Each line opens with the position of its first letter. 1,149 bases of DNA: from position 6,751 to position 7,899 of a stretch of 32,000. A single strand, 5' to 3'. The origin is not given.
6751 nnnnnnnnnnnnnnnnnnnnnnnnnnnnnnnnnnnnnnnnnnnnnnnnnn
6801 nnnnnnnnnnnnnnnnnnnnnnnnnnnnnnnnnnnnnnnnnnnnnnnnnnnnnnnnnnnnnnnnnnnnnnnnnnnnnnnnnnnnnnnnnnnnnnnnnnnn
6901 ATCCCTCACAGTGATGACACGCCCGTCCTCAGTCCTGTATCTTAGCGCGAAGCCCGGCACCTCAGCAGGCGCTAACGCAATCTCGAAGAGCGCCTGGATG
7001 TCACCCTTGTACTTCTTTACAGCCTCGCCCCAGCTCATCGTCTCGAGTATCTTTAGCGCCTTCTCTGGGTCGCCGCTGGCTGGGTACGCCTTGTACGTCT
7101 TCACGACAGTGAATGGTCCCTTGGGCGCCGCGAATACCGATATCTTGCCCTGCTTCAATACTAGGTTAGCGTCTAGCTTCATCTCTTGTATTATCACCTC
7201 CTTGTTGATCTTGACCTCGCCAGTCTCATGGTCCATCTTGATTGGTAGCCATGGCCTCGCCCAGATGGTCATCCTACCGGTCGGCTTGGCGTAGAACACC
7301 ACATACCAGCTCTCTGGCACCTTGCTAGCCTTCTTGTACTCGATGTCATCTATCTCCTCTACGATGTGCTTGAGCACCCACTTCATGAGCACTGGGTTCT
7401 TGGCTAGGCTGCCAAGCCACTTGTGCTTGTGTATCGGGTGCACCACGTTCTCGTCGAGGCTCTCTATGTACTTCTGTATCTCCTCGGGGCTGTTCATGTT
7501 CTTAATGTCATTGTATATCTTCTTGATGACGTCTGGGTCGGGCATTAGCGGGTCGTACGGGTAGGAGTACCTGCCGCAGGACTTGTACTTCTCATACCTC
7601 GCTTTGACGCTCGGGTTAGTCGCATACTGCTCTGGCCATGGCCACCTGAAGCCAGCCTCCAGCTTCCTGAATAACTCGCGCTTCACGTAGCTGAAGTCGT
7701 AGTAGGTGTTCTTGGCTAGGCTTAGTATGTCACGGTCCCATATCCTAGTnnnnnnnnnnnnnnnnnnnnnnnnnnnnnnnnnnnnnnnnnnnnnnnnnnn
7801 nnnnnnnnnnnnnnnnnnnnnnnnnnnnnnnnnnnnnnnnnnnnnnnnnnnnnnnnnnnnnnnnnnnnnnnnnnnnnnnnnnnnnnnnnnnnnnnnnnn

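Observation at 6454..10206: Oversized (1250 aa) NapA-like enzyme with a Tat signal that probably stays as an anchor, a Thr-rich tether and about 400 extra residues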

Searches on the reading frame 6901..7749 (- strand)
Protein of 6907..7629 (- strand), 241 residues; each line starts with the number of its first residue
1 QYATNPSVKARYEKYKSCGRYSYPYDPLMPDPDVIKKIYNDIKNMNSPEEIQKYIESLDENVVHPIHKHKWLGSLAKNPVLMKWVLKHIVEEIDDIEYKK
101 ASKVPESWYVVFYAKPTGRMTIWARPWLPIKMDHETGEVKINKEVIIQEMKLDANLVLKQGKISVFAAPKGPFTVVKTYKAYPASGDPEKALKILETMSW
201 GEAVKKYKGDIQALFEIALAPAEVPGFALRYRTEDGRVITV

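Call 57: search_protein_representatives(protein=window:6907-7629:-)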
Query: 241 residues. Proteins with E-value up to 0.001 (for the whole library): 2; up to 1e-10: 1; up to 1e-30: 1. The best 2 are listed.
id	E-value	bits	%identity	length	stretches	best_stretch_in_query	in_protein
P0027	3.3e-99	347.9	65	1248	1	2-241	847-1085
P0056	5.1e-04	36.3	40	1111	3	3-29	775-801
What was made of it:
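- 6901..7935 (-): Insertion D region (residues 758-1102). It holds about 115 core-equivalent residues plus about 230 extra: a helical bundle, a small sheet and further helices. Residues 860-1100 have no sequence relative outside the long NapA clade among 1.84 billion representatives (call 57).
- The insertion has no homologue as a separate protein anywhere (call 57).
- Tried and rejected: Borrowed domain: a search of residues 860-1100 against 1.84 billion representatives returned only the two long-NapA cluster representatives (call 57).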

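Call 70: predict_structure(alignment_id=A3)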
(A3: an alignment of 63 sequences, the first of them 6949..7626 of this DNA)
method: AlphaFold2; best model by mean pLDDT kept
length: 226 residues; sequences in the alignment: 63
mean_pLDDT: 84.7   pTM: 0.69
mean pLDDT of the five models: 84.7, 84.0, 83.7, 83.4, 82.6
residues with pLDDT >= 90: 109; 70-90: 82; 50-70: 27; < 50: 8
segments of 3 or more residues with pLDDT < 50: 113-120
pLDDT, mean of each block of 10 residues (from residue 1): 84 88 93 97 95 96 91 88 90 93 91 48 69 83 88 83 62 90 91 87 92 79 58
secondary structure, 60 per line:
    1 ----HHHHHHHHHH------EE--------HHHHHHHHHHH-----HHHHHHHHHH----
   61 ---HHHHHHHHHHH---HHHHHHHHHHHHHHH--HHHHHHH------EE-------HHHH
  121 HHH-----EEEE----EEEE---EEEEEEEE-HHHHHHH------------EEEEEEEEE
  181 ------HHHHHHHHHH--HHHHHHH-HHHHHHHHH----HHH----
elements in order: H5-14 H31-41 H47-56 H64-74 H78-92 H95-101 H117-123 E129-132 E137-140 E144-151 H153-159 E172-180 H187-196 H199-205 H207-215

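Call 74: fold_search(model_id=the predicted structure, library=pdb)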
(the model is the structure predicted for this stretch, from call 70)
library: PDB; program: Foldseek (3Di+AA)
matches with E <= 10: 107; with E <= 0.001: 0
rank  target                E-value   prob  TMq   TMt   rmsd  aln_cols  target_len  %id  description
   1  8bmw_A                1.2e+00  0.11  0.20  0.31   9.3       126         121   13  SsoCsm (released 2023-03-01)
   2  8bmw_B                2.2e+00  0.18  0.25  0.43   8.9       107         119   15  SsoCsm (released 2023-03-01)
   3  3etz_B                2.5e+00  0.05  0.12  0.19  12.1        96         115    9  Crystal structure of bacterial adhesin FadA L76A mutant (released 2008-12-02)
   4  3etw                  2.7e+00  0.04  0.12  0.19  12.3        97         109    9  Crystal Structure of bacterial adhesin FadA (released 2008-12-02)
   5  5nxb_C                2.8e+00  0.07  0.14  0.29   8.7        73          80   19  Mouse galactocerebrosidase in complex with saposin A (released 2017-05-24)
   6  5u85_B                3.0e+00  0.04  0.13  0.26   8.9        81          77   15  Murine saposin-D (SapD), open conformation (released 2018-06-13)
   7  8bmw_E                3.6e+00  0.15  0.26  0.43   8.0       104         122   14  SsoCsm (released 2023-03-01)
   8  4dwn_B                3.6e+00  0.08  0.18  0.34  11.0        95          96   15  Crystal Structure of Human BinCARD CARD (released 2013-02-06)
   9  6w1b_B                3.6e+00  0.05  0.15  0.30   7.3        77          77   18  N-terminal domain of mouse surfactant protein B with bound lipid, Y59A/H79A mutant (released 2020-11-25)
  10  8i6r_A                3.6e+00  0.02  0.11  0.09  15.1        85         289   16  Cryo-EM structure of Pseudomonas aeruginosa FtsE(E163Q)X/EnvC complex with ATP in peptidisc (released 2023-06-07)
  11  9qgy_G                3.8e+00  0.01  0.11  0.08  26.3       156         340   10  Structure of the YbjP lipoprotein bound to the MacAB-TolC tripartite efflux pump (released 2026-03-25)
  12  4ddj                  4.0e+00  0.05  0.13  0.28   9.3        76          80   18  Crystal structure of saposin A in complex with lauryldimethylamine-N-oxide (LDAO) (released 2012-02-15)
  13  3etz_A                4.3e+00  0.03  0.11  0.20  12.1        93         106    9  Crystal structure of bacterial adhesin FadA L76A mutant (released 2008-12-02)
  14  5v5s_D                4.5e+00  0.01  0.11  0.07  22.0       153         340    9  multi-drug efflux; membrane transport; RND superfamily; Drug resistance (released 2017-04-19)
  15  7ogg_R                4.8e+00  0.02  0.13  0.07  15.3       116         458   17  Nse5/6 complex (released 2021-07-07)
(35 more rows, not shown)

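Call 78: find_related_loci(query=A4, collection=genome_contigs, flank=10000)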
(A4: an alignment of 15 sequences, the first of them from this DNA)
Query A4 (283 aa) in genome_contigs; peptide patterns used: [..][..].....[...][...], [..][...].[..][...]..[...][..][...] (x = any residue, [..] = any of these).
106 stretches matched a pattern; 58 encode a relative of the query (tblastn E <= 1e-3); 57 distinct loci.
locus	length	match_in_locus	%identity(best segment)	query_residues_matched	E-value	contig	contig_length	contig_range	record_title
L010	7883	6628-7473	76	1-283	1e-147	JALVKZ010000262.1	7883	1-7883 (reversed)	MAG: Pyrodictiaceae archaeon isolate A1_metabat2_scaf2bin.236 A1_NODE_6553_length_7883_cov_4.764827, whole genome shotgu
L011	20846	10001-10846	75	1-283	7e-146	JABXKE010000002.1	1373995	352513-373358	MAG: Pyrodictium sp. isolate DIMAG01 c_000000007261_partial_102228_164815, whole genome shotgun sequence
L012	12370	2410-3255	75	1-283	1e-144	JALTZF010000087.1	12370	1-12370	MAG: Pyrodictiaceae archaeon isolate S141_metabat2_scaf2bin.116 S141_NODE_4810_length_12370_cov_2.158131, whole genome s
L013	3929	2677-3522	71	1-283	2e-148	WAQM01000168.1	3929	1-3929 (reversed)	MAG: Pyrodictiaceae archaeon isolate S146_132_esom k151_618436, whole genome shotgun sequence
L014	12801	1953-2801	71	1-283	8e-139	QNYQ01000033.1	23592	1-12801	MAG: Hyperthermus sp. isolate MAG 130 Ga0232637_10000084, whole genome shotgun sequence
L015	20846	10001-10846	71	1-283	2e-138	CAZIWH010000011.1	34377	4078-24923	MAG TPA_asm: uncultured Hyperthermus sp. isolate SRP163575_co1_287 genome assembly, contig: NODE_2399_length_34377_cov_5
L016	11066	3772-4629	68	1-283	2e-134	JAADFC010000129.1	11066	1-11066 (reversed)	MAG: Thermoproteota archaeon isolate L_MetaBat.77 contig-127_6942, whole genome shotgun sequence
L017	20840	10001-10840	67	2-283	6e-123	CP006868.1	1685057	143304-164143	Ignicoccus pacificus DSM 13166, complete genome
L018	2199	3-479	68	124-283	2e-73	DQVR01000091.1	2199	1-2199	MAG TPA_asm: Pyrodictium delaneyi isolate SZUA-1523 k95_396509, whole genome shotgun sequence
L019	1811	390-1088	33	3-277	6e-30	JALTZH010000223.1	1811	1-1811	MAG: archaeon isolate S141_metabat2_scaf2bin.124 S141_NODE_81090_length_1811_cov_5.898456, whole genome shotgun sequence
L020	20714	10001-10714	31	1-283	1e-29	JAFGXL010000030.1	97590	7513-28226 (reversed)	MAG: Nitrospirae bacterium isolate ZodW_Metabat.371 k87_19063351, whole genome shotgun sequence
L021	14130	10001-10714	31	1-283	2e-29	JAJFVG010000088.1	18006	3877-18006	MAG: Nitrospiraceae bacterium isolate bin.662 k141_416589, whole genome shotgun sequence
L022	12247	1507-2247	30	1-283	8e-29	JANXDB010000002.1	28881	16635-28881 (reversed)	MAG: Caldimicrobium sp. isolate SKYB93 k141_63901, whole genome shotgun sequence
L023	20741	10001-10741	29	1-283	7e-29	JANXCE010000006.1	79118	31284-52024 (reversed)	MAG: Caldimicrobium sp. isolate SKYB6 NODE_6_length_79118_cov_36.186157, whole genome shotgun sequence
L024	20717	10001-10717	30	2-283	2e-27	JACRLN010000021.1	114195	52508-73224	MAG: Nitrospirae bacterium isolate NC_groundwater_1882_Pr3_B-0.1um_42_111 SR2-18-B1_coassembly_18890, whole genome shotg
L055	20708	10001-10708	26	1-283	8e-20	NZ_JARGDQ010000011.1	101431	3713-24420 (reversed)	Desulfurivibrio dismutans strain AMeS2 11, whole genome shotgun sequence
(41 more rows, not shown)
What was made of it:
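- Its locus is L055, of the long type (call 78).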
